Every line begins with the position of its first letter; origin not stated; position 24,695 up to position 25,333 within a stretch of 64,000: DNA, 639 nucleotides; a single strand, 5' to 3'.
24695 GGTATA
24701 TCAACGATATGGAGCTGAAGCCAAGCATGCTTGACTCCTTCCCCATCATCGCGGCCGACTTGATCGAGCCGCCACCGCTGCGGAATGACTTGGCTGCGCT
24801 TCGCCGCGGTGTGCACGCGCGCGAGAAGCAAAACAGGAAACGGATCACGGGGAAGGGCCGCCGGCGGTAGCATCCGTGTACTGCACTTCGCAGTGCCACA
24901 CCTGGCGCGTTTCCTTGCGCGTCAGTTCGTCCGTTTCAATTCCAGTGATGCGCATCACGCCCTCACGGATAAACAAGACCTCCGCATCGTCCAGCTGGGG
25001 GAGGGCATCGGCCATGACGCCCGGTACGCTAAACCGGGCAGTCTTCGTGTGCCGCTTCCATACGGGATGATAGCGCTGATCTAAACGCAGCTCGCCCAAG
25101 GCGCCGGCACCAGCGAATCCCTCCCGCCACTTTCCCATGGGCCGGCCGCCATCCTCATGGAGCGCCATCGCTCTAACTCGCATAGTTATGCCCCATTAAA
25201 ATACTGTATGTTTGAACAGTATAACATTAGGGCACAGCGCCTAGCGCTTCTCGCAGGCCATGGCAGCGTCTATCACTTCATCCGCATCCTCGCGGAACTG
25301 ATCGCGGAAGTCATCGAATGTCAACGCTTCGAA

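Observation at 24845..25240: Perfect LexA box upstream of a small gene in a phage whose CI-like repressor lacks a peptidase domain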

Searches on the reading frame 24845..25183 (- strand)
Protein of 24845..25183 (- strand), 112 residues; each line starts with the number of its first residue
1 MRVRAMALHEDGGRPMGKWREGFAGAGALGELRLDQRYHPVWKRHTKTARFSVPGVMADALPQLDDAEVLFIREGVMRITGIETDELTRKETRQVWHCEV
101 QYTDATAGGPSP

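Call 7: search_protein_families(library=pfam, proteins=[window:24845-25183:-], max_evalue=0.1)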
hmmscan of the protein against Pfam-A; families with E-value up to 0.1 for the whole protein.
window:24845-25183:- (112 aa): 0 families

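Call 10: search_protein_families(library=phrogs, proteins=[window:24845-25183:-], max_evalue=0.01)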
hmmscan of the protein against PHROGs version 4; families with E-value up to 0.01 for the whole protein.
window:24845-25183:- (112 aa): 1 family
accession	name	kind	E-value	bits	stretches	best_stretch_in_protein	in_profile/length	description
phrog_5560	-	unknown function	0.0011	20.3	1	43-101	34-90/90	-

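Call 11: find_homologous_proteins(query=window:24845-25183:-, max_evalue=0.001)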
Query window:24845-25183:- (112 aa): 1 proteins with E <= 0.001 among 8 candidates.
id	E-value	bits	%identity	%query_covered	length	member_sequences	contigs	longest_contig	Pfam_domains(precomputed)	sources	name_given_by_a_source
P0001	8.6e-68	243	100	96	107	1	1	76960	-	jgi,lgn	jgi:hypothetical protein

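Call 13: find_encoding_contigs(protein=P0001, flank=10000)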
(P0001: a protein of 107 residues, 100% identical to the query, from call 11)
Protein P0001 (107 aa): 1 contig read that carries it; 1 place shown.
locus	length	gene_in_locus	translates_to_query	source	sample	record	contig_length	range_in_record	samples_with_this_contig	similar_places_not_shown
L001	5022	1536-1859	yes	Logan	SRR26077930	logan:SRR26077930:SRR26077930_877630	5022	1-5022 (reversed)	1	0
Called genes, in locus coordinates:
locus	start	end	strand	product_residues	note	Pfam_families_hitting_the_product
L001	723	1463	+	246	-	-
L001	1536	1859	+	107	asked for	-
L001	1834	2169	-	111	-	-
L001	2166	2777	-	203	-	-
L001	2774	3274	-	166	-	-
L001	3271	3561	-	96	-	-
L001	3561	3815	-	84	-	-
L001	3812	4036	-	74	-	-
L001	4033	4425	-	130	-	-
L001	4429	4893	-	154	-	-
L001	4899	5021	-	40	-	?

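Call 18: search_protein_representatives(protein=window:24845-25183:-)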
Query: 112 residues. Proteins with E-value up to 0.001 (for the whole library): 49; up to 1e-10: 7; up to 1e-30: 0. The best 49 are listed.
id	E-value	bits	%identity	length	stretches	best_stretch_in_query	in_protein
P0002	8.4e-27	109.6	54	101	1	1-100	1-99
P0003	3.2e-25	104.5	40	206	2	1-102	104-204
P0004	4.1e-14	68.7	42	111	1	1-100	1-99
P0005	1.7e-12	63.5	39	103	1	3-100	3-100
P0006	4.1e-12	62.2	41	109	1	1-109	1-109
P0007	7.5e-12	61.4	35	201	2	6-98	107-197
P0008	2.2e-11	59.9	37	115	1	7-101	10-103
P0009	1.2e-10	57.5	41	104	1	2-100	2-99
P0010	2.4e-10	56.5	31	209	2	4-99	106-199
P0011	5.9e-10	55.3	38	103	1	4-101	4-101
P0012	2.0e-09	53.5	35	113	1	6-100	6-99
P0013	4.1e-09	52.6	42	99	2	61-100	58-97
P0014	4.6e-09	52.4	33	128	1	1-99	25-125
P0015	5.8e-09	52.1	39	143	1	5-100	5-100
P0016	9.2e-09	51.4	42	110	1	1-101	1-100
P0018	2.2e-08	50.2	39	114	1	6-101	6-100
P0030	1.1e-06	44.8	32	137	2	13-97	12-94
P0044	2.1e-04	37.4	31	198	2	12-100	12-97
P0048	6.2e-04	35.9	32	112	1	6-97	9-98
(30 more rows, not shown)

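Call 20: search_protein_families(library=pfam, alignment_id=A1, max_evalue=0.1)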
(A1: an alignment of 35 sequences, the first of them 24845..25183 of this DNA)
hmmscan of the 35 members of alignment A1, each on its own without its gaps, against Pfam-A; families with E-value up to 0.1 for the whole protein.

A. member 1, window:24845-25183:- (112 aa): 0 families

B. families by the number of members that match (of 35 scanned): 5 families
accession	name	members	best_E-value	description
PF22662.2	Csa3_N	1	0.0046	Csa3 CRISPR-associated Rossmann-like domain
PF22233.2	PhyR_sigma-like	1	0.048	Response regulator PhyR, sigma-like domain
PF16198.10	TruB_C_2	1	0.058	tRNA pseudouridylate synthase B C-terminal domain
PF24353.1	DUF7513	1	0.072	Domain of unknown function (DUF7513)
PF22895.2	DUF7024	1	0.084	Domain of unknown function (DUF7024)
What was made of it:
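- On UmuD / S24 and YolD (PF08863) accessory subunits: None among 35 members at E up to 0.1 (call 20).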

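Call 22: search_solved_structures(query=A1, max_evalue=10)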
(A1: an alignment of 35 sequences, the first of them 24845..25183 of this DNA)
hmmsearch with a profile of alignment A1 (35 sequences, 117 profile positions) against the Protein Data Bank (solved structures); distinct sequences matched with E-value up to 10: 1.
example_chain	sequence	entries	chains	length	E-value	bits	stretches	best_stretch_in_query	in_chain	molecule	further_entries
7e6g_A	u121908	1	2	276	0.37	13.7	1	16-60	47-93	Putative GGDEF domain protein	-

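Call 27: find_homologous_proteins(query=A1, max_evalue=0.001)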
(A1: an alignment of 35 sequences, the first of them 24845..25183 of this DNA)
Query A1 (35 sequences) (112 aa, profile of the alignment): 26 proteins with E <= 0.001 among 2138 candidates.
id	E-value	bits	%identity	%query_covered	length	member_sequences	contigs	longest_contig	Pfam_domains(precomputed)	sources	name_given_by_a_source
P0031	1.4e-42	162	29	79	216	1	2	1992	-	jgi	-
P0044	1.1e-39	153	32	61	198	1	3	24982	-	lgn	-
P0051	1.5e-33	133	34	86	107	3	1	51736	-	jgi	jgi:hypothetical protein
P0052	2.0e-33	132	31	91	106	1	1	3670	-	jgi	jgi:hypothetical protein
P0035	2.4e-33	132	34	89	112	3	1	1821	-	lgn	-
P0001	4.1e-33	131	100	96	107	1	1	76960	-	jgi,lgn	jgi:hypothetical protein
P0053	6.8e-33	131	38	80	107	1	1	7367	-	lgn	-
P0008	9.2e-33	130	36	87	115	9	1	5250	-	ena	-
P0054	2.5e-32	129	31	91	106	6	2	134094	-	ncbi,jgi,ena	ncbi:MAG: hypothetical protein ABWY27_03345 [Telluria sp.]|jgi:hypothetical protein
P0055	3.5e-32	128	32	93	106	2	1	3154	-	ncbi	ncbi:MAG: hypothetical protein ABWY27_09490 [Telluria sp.]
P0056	5.8e-32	128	37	87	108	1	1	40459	-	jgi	jgi:hypothetical protein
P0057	2.4e-30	122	38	79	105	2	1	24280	-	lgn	-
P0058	2.4e-30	122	34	81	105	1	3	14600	-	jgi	jgi:acyl carrier protein phosphodiesterase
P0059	2.5e-29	119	30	94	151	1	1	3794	-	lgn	-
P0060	6.3e-29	118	32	85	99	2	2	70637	-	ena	-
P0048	1.4e-28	117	33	85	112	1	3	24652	-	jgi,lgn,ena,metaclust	metaclust:\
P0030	2.1e-27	113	31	86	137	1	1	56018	-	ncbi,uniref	ncbi:hypothetical protein ACHMW6_00250 (plasmid) [Pseudoduganella sp. UC29_106]|uniref:hypothetical 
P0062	7.2e-27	111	38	75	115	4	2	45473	-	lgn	-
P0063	1.8e-23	100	33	82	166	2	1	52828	-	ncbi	ncbi:hypothetical protein GCM10027277_57560 [Pseudoduganella ginsengisoli]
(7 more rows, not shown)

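Call 28: find_encoding_contigs(protein=P0054, flank=5000, max_places=3)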
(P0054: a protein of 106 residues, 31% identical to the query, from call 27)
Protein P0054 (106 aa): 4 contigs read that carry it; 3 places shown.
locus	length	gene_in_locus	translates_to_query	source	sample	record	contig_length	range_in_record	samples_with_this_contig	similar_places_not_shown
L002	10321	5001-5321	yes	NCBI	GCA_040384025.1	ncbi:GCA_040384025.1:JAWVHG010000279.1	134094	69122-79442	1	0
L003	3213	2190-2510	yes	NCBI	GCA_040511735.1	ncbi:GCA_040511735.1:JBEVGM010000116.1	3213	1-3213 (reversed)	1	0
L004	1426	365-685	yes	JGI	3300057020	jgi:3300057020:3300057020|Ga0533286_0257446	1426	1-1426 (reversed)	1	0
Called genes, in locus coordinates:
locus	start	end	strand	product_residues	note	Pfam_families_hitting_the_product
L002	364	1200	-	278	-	PF02798:GST_N (weak), PF13409:GST_N_2 (weak), PF00043:GST_C, PF13410:GST_C_2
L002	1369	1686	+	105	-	PF00893:Multi_Drug_Res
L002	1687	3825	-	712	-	PF08447:PAS_3, PF00989:PAS (weak), PF08448:PAS_4, PF13426:PAS_9 (weak), PF00990:GGDEF, PF00563:EAL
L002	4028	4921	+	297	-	-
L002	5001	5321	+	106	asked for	-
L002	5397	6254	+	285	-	PF00561:Abhydrolase_1 (weak), PF12146:Hydrolase_4, PF12697:Abhydrolase_6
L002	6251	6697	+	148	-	PF12802:MarR_2, PF01047:MarR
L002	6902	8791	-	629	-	PF00072:Response_reg, PF08447:PAS_3, PF00512:HisKA, PF02518:HATPase_c, PF00072:Response_reg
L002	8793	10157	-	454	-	PF13581:HATPase_c_2 (faint), PF00512:HisKA, PF02518:HATPase_c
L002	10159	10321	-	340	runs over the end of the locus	PF13581:HATPase_c_2, PF07228:SpoIIE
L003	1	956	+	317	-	PF07690:MFS_1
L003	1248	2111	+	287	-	-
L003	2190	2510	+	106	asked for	-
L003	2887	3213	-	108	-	PF00072:Response_reg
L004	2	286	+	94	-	?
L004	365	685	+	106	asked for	-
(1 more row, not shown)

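Call 29: find_encoding_contigs(protein=P0051, flank=5000, max_places=2)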
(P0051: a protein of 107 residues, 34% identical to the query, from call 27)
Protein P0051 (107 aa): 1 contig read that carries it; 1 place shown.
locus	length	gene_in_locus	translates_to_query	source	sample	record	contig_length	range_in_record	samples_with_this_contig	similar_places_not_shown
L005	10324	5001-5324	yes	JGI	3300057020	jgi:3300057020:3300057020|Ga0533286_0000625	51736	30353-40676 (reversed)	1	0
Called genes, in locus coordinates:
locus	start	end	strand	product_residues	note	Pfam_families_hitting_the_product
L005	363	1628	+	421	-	-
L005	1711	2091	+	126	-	-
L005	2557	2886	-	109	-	-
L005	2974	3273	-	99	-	-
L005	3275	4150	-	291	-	-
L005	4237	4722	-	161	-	-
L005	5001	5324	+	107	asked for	-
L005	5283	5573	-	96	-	-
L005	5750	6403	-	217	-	-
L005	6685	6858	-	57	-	-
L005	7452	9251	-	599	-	PF01844:HNH (weak)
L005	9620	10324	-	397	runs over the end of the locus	PF26125:AcrVA2-like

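Call 30: find_encoding_contigs(protein=P0056, flank=5000, max_places=2)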
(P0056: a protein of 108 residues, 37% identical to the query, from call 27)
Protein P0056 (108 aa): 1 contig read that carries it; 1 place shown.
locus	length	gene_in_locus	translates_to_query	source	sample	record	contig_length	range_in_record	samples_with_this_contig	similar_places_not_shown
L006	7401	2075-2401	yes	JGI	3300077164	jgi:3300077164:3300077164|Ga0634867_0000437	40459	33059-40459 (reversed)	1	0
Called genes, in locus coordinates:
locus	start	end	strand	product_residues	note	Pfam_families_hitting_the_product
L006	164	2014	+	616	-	-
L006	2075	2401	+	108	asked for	-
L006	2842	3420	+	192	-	PF18143:HAD_SAK_2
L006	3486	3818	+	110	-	-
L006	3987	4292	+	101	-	-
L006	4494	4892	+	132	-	-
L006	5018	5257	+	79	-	-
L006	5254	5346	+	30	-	-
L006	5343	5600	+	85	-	-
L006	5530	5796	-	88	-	-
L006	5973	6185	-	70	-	-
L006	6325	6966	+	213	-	-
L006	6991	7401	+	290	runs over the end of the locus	PF12872:OST-HTH (weak)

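Call 31: find_encoding_contigs(protein=P0060, flank=5000, max_places=2)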
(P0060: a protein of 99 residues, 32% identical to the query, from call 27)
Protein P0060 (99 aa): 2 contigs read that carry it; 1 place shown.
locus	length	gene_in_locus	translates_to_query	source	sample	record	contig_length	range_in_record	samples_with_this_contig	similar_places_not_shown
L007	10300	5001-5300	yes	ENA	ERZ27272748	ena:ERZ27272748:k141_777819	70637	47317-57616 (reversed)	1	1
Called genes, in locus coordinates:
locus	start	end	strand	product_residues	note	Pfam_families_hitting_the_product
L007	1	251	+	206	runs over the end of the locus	PF13505:OMP_b-brl, PF03922:OmpW, PF02462:Opacity (weak)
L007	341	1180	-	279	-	PF02798:GST_N, PF13409:GST_N_2 (weak), PF00043:GST_C (weak), PF13410:GST_C_2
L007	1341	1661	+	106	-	PF00893:Multi_Drug_Res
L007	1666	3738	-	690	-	PF08447:PAS_3, PF00989:PAS, PF08448:PAS_4 (weak), PF13188:PAS_8 (weak), PF13426:PAS_9, PF00990:GGDEF, PF00563:EAL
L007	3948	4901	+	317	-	-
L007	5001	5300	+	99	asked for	-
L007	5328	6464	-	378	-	PF07690:MFS_1, PF12832:MFS_1_like, PF00083:Sugar_tr, PF07690:MFS_1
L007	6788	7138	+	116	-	PF12146:Hydrolase_4 (weak)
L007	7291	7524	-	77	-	PF02518:HATPase_c (weak)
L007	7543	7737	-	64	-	-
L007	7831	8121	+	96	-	-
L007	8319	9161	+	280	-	PF01163:RIO1, PF01636:APH (faint)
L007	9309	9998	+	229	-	PF01738:DLH (weak), PF12146:Hydrolase_4 (faint), PF20408:Abhydrolase_11, PF12697:Abhydrolase_6 (faint)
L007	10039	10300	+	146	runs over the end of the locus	PF00011:HSP20, PF17886:ArsA_HSP20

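Call 33: predict_structure(alignment_id=A1)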
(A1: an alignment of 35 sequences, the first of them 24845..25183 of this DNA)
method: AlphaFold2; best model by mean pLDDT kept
length: 112 residues; sequences in the alignment: 35
mean_pLDDT: 91.7   pTM: 0.79
mean pLDDT of the five models: 91.7, 91.7, 91.1, 90.8, 89.3
residues with pLDDT >= 90: 87; 70-90: 18; 50-70: 7; < 50: 0
segments of 3 or more residues with pLDDT < 50: none
pLDDT, mean of each block of 10 residues (from residue 1): 95 88 85 97 97 96 97 97 95 96 72 65
secondary structure, 60 per line:
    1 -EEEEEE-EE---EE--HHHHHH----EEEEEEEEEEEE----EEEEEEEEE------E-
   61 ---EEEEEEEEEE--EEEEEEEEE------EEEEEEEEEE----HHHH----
elements in order: E2-7 H18-23 E28-39 E44-52 E64-73 E76-84 E91-100 H105-108
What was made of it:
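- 24845..25183 (-): 112-aa ORF, member of an unannotated small beta-barrel family that is always preceded by a LexA box. It is monocistronic here and converges on the plus-strand gene 24535-24870. AF2 pLDDT is 91.7 (call 33).
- On PH-like beta-barrel fold: The model lacks a confident capping helix (call 33).
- The protein family is conserved, with 49 representative clusters (call 18), and gives a confident fold (call 33).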

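Call 40: find_encoding_contigs(protein=P0030, flank=5000, max_places=2)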
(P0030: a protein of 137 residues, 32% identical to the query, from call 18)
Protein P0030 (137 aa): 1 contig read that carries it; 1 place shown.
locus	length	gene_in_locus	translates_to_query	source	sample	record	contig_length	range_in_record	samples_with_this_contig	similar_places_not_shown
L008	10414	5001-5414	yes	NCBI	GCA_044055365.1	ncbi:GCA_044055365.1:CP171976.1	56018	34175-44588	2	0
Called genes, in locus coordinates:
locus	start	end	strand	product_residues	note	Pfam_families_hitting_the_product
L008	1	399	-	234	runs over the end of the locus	-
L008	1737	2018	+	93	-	-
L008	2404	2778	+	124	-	-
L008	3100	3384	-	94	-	-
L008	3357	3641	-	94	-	-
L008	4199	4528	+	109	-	PF01068:DNA_ligase_A_M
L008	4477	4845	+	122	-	PF01068:DNA_ligase_A_M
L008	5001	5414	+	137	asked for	-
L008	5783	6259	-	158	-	-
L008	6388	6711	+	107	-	PF00816:Histone_HNS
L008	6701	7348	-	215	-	PF00239:Resolvase, PF02796:HTH_7 (faint)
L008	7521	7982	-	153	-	-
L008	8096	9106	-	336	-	-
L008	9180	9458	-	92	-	-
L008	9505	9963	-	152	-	PF01464:SLT (weak)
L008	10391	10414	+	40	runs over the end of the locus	-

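Call 41: find_encoding_contigs(protein=P0063, flank=5000, max_places=2)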
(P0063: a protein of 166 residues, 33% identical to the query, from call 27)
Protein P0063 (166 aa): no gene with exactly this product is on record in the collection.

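Call 42: find_encoding_contigs(protein=P0062, flank=5000, max_places=2)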
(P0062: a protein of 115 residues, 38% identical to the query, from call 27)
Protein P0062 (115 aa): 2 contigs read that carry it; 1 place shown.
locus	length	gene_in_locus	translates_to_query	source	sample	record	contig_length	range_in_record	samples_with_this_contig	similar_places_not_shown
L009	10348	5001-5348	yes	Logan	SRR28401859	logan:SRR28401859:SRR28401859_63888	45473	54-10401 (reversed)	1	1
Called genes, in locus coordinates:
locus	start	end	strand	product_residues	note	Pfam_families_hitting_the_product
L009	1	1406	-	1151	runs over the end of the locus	PF13395:HNH_4, PF18541:RuvC_III, PF22702:Cas9_RuvC (weak), PF18541:RuvC_III (weak)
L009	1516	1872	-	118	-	-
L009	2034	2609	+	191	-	PF14081:DUF4262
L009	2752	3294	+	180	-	-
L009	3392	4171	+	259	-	-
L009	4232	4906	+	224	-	PF03167:UDG (weak)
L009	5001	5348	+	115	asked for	-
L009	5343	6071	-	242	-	PF08843:AbiEii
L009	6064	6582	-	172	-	PF13560:HTH_31, PF01381:HTH_3, PF13443:HTH_26 (weak)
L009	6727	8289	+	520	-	PF01935:DUF87 (weak), PF13401:AAA_22 (faint), PF18974:DUF5710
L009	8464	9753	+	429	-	PF02661:Fic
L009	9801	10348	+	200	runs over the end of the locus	?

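Call 43: find_encoding_contigs(protein=P0044, flank=5000, max_places=2)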
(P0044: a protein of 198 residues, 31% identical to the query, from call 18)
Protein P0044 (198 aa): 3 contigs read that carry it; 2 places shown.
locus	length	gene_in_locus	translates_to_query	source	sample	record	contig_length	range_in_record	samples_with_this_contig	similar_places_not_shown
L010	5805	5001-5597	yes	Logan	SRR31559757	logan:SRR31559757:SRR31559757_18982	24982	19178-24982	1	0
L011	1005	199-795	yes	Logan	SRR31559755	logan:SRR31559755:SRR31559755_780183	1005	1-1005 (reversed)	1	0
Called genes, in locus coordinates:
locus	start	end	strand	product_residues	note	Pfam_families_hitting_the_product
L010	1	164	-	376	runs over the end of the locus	-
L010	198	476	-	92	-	-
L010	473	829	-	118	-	PF13223:DUF4031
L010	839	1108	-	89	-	-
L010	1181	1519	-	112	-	-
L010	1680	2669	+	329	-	PF13020:NOV_C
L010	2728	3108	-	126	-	PF13560:HTH_31 (weak)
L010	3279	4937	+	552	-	PF07804:HipA_C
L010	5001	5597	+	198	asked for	-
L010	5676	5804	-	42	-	?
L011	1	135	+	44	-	?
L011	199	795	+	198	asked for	-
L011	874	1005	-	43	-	?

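Call 44: find_encoding_contigs(protein=P0048, flank=5000, max_places=2)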
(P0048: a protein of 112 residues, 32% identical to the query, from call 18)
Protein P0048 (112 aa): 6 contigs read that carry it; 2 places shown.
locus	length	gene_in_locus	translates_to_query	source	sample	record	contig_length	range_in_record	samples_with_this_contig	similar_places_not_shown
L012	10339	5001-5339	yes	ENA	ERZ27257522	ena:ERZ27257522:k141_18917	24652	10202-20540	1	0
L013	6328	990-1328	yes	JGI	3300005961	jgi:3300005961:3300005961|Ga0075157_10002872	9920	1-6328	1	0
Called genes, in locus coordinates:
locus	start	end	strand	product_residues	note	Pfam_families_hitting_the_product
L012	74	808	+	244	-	-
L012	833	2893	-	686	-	PF12482:DUF3701, PF00589:Phage_integrase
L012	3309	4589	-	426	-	PF13657:Couple_hipA, PF07804:HipA_C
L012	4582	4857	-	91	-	PF13560:HTH_31, PF01381:HTH_3 (weak)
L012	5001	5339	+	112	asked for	-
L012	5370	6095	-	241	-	PF08843:AbiEii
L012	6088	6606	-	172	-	PF13560:HTH_31, PF01381:HTH_3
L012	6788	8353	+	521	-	PF01935:DUF87 (weak), PF10412:TrwB_AAD_bind (faint), PF13401:AAA_22 (faint), PF18974:DUF5710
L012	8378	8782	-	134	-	-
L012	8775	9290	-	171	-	-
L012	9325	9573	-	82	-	-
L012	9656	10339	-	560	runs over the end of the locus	PF12792:CSS-motif, PF00563:EAL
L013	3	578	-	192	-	?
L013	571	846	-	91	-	PF13560:HTH_31, PF01381:HTH_3 (weak)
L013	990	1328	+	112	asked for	-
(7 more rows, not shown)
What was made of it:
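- Some copies sit among HipA/AbiE toxin-antitoxin modules (calls 42-44).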

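Call 45: find_encoding_contigs(protein=P0057, flank=5000, max_places=2)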
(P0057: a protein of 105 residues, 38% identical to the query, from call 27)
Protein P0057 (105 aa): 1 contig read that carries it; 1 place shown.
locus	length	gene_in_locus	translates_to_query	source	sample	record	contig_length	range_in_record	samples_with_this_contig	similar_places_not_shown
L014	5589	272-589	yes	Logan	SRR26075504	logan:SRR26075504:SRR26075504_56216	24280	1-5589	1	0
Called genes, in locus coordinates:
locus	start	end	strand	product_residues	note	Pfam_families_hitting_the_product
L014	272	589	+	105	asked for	-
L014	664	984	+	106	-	-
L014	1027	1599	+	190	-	PF18143:HAD_SAK_2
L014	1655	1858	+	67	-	-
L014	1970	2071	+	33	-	-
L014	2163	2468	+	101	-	-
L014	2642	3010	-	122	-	-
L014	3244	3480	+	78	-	-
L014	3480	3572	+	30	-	-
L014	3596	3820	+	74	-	-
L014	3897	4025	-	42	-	-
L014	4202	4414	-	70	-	-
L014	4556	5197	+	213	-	-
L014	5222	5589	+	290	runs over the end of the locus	PF12872:OST-HTH (faint)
